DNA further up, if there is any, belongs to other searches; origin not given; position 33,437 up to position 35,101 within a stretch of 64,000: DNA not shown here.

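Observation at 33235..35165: Valine-specifier T-box leader whose first downstream gene is an Asp-box propeller lipoprotein, with valS only second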

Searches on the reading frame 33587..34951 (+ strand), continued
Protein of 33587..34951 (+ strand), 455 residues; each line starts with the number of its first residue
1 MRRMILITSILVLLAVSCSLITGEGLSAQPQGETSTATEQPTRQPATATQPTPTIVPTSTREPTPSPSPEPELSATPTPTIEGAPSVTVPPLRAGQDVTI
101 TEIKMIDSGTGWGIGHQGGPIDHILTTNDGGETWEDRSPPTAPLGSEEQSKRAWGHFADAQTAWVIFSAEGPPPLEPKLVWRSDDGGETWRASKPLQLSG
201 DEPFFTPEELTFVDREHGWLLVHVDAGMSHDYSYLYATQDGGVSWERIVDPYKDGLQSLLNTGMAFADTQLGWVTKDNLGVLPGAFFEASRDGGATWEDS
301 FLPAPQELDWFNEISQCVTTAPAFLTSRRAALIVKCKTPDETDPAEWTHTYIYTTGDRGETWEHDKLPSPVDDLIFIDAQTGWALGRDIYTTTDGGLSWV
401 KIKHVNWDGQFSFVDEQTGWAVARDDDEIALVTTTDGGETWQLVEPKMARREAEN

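Call 40: find_encoding_contigs(protein=P0079, flank=5000, max_places=1)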
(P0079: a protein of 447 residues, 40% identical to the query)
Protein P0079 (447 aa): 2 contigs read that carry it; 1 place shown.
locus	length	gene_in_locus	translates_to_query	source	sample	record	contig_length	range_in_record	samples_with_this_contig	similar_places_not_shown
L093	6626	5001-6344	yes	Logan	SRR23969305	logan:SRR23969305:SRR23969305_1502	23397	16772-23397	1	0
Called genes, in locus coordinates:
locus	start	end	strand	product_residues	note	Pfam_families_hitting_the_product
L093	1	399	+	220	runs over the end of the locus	PF00528:BPD_transp_1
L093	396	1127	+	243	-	PF02463:SMC_N (faint), PF00005:ABC_tran, PF13401:AAA_22 (weak), PF13304:AAA_21 (weak)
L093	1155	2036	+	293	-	PF12849:PBP_like_2, PF13531:SBP_bac_11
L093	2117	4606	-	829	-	PF18911:PKD_4, PF00801:PKD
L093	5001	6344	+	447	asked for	PF13088:BNR_2 (faint), PF14870:PSII_BNR (faint), PF15902:Sortilin-Vps10 (faint), PF02012:BNR (faint)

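Call 41: find_encoding_contigs(protein=P0069, flank=5000, max_places=1)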
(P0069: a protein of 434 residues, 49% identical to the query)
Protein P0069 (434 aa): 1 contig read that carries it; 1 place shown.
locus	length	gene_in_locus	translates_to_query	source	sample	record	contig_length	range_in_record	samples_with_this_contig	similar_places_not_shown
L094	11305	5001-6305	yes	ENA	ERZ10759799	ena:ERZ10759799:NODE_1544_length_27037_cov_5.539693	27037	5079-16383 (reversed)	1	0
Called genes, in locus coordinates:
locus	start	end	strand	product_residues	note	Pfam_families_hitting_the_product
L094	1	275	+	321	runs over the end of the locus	-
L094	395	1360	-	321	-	PF01745:IPT (faint), PF01715:IPPT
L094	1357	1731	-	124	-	PF02021:UPF0102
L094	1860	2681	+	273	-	PF18900:DUF5656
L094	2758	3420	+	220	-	PF02660:G3P_acyltransf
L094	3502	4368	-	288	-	PF00753:Lactamase_B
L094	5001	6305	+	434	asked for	PF14870:PSII_BNR (faint), PF13088:BNR_2 (faint), PF15902:Sortilin-Vps10 (faint), PF02012:BNR (faint)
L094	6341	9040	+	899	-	PF00133:tRNA-synt_1, PF09334:tRNA-synt_1g, PF13603:tRNA-synt_1_2 (weak), PF09334:tRNA-synt_1g (weak), PF08264:Anticodon_1, PF10458:Val_tRNA-synt_C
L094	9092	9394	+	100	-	PF01329:Pterin_4a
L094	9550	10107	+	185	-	PF00293:NUDIX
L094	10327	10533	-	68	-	-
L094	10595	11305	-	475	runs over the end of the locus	PF00890:FAD_binding_2 (weak), PF01134:GIDA (faint), PF07992:Pyr_redox_2, PF12831:FAD_oxidored, PF13450:NAD_binding_8 (faint), PF13738:Pyr_redox_3 (weak), PF00070:Pyr_redox, PF02852:Pyr_redox_dim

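Call 60: predict_structure(alignment_id=A4)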
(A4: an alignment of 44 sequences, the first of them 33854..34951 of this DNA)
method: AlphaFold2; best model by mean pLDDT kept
length: 366 residues; sequences in the alignment: 44
mean_pLDDT: 93.5   pTM: 0.91
mean pLDDT of the five models: 93.5, 93.2, 93.2, 93.0, 92.4
residues with pLDDT >= 90: 303; 70-90: 50; 50-70: 12; < 50: 1
segments of 3 or more residues with pLDDT < 50: none
pLDDT, mean of each block of 10 residues (from residue 1): 93 98 95 96 97 66 95 96 87 98 95 92 98 92 95 96 79 97 97 94 95 95 92 97 94 79 97 97 97 97 98 97 97 96 98 98 67
secondary structure, 60 per line:
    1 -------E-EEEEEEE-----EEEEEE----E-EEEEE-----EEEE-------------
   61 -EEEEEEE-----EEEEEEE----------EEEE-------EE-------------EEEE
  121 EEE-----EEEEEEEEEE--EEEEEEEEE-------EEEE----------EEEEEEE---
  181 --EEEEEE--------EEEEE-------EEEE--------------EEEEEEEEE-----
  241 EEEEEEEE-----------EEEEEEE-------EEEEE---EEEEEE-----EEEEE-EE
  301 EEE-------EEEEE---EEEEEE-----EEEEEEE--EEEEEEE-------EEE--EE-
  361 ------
elements in order: E10-16 E22-27 E34-38 E44-47 E62-68 E74-80 E91-94 E117-123 E129-138 E141-149 E157-160 E171-177 E183-188 E197-201 E209-212 E227-235 E241-248 E260-266 E274-278 E282-287 E293-297 E299-303 E311-315 E319-324 E330-336 E339-345 E353-355

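Call 62: search_solved_structures(query=A4, max_evalue=0.01)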
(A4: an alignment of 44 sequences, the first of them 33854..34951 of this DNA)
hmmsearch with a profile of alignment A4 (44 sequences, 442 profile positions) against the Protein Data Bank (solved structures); distinct sequences matched with E-value up to 0.01: 14.
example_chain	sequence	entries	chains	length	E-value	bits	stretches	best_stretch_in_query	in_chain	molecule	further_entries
5ojp_A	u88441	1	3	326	2e-10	43.1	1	353-436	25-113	Ycf48-like protein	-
5ojr_A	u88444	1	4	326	2.1e-10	43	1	353-436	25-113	Ycf48-like protein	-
2xbg_A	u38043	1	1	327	2.2e-10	43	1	353-436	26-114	YCF48-LIKE PROTEIN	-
5oj5_A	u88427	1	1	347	2.6e-10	42.7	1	353-436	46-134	Ycf48-like protein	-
5oj3_A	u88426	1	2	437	4.2e-08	35.4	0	100-185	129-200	Photosystem II stability/assembly factor HCF136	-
8am5_S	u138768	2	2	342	1e-07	34.2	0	361-436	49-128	Photosystem II assembly lipoprotein Ycf48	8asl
2cn2_A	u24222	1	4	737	0.0005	22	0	111-243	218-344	BETA-1,4-XYLOGLUCAN HYDROLASE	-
2cn3_A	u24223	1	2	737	0.00051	22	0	111-243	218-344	BETA-1,4-XYLOGLUCAN HYDROLASE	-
6fhp_A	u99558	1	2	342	0.00072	21.5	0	177-248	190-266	Dispase autolysis-inducing protein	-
5fzp_A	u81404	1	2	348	0.0014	20.6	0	177-248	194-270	DISPASE AUTOLYSIS-INDUCING PROTEIN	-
5hx0_A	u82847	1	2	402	0.0021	19.9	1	116-199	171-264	Uncharacterized protein Dfer_1899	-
4x6k_A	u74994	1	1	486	0.0085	18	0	256-298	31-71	Anhydrosialidase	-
4x47_A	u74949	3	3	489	0.0086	18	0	256-298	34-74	Anhydrosialidase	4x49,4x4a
1sli_A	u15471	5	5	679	0.0091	17.9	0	119-144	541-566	INTRAMOLECULAR TRANS-SIALIDASE | SIALIDASE L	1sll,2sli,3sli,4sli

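Call 63: fold_search(model_id=the predicted structure, library=pdb)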
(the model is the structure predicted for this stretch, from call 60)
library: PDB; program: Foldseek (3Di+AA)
matches with E <= 10: 853; with E <= 0.001: 261
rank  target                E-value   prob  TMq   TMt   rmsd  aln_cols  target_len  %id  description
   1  5ojr_B                1.0e-11  1.00  0.54  0.62   6.6       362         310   16  YCF48 bound to D1 peptide (released 2018-08-08)
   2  2cn3_A                1.8e-11  1.00  0.30  0.18  19.6       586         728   15  Crystal Structures of Clostridium thermocellum Xyloglucanase (released 2006-05-22)
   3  5ojr_A                2.0e-11  1.00  0.55  0.63   6.6       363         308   16  YCF48 bound to D1 peptide (released 2018-08-08)
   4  5ojp_C                3.4e-11  1.00  0.57  0.67   5.4       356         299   16  YCF48 bound to D1 peptide (released 2018-08-08)
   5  5ojp_B                3.4e-11  1.00  0.56  0.66   5.5       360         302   18  YCF48 bound to D1 peptide (released 2018-08-08)
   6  2xbg                  3.7e-11  1.00  0.58  0.67   5.2       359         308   16  Crystal Structure of YCF48 from Thermosynechococcus elongatus (released 2011-04-13)
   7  5oj5_A                5.4e-11  1.00  0.55  0.63   6.6       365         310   16  YCF48 bound to D1 peptide (released 2018-08-08)
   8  5ojp_A                6.2e-11  1.00  0.55  0.63   6.6       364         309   16  YCF48 bound to D1 peptide (released 2018-08-08)
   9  2cn2_A                1.6e-10  1.00  0.30  0.18  19.4       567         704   14  Crystal Structures of Clostridium thermocellum Xyloglucanase (released 2006-05-22)
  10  5oj3_A                2.5e-10  1.00  0.51  0.56   9.3       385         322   17  YCF48 from Cyanidioschyzon merolae (released 2018-08-08)
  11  5fkr                  5.8e-10  1.00  0.30  0.18  18.5       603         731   12  Unraveling the first step of xyloglucan degradation by the soil saprophyte Cellvibrio japonicus through the functional a (released 2015-11-25)
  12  5oj3_B                8.9e-10  1.00  0.57  0.63   5.7       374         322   19  YCF48 from Cyanidioschyzon merolae (released 2018-08-08)
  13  6p2o_A                1.1e-09  1.00  0.35  0.20  19.3       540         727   12  Crystal structure of Streptomyces rapamycinicus GH74 in complex with xyloglucan fragments XLLG and XXXG (released 2019-07-31)
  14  5fkq_B                2.0e-09  1.00  0.29  0.17  18.7       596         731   12  Unraveling the first step of xyloglucan degradation by the soil saprophyte Cellvibrio japonicus through the functional (released 2015-11-04)
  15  5fkt_B                2.1e-09  1.00  0.30  0.17  19.1       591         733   12  Unraveling the first step of xyloglucan degradation by the soil saprophyte Cellvibrio japonicus through the functional (released 2015-11-04)
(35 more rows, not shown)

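Call 64: find_encoding_contigs(protein=P0082, flank=5000, max_places=1)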
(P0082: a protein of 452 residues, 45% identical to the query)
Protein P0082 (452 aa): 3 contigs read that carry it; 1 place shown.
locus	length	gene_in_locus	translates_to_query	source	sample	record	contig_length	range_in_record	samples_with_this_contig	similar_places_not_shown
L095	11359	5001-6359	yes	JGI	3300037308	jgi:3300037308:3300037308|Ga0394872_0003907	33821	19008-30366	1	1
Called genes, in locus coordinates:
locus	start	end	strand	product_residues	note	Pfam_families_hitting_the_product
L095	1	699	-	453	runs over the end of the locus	PF11638:DnaA_N, PF00308:Bac_DnaA, PF01695:IstB_IS21, PF00004:AAA, PF08299:Bac_DnaA_C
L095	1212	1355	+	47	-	-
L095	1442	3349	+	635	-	PF00012:HSP70, PF06723:MreB_Mbl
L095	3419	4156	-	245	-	PF14451:Ub-Mut7C, PF01927:Mut7-C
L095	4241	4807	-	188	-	PF04893:Yip1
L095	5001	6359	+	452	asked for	PF14870:PSII_BNR (faint), PF15902:Sortilin-Vps10 (faint), PF02012:BNR (faint), PF13088:BNR_2 (faint)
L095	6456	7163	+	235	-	-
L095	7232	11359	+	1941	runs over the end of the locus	-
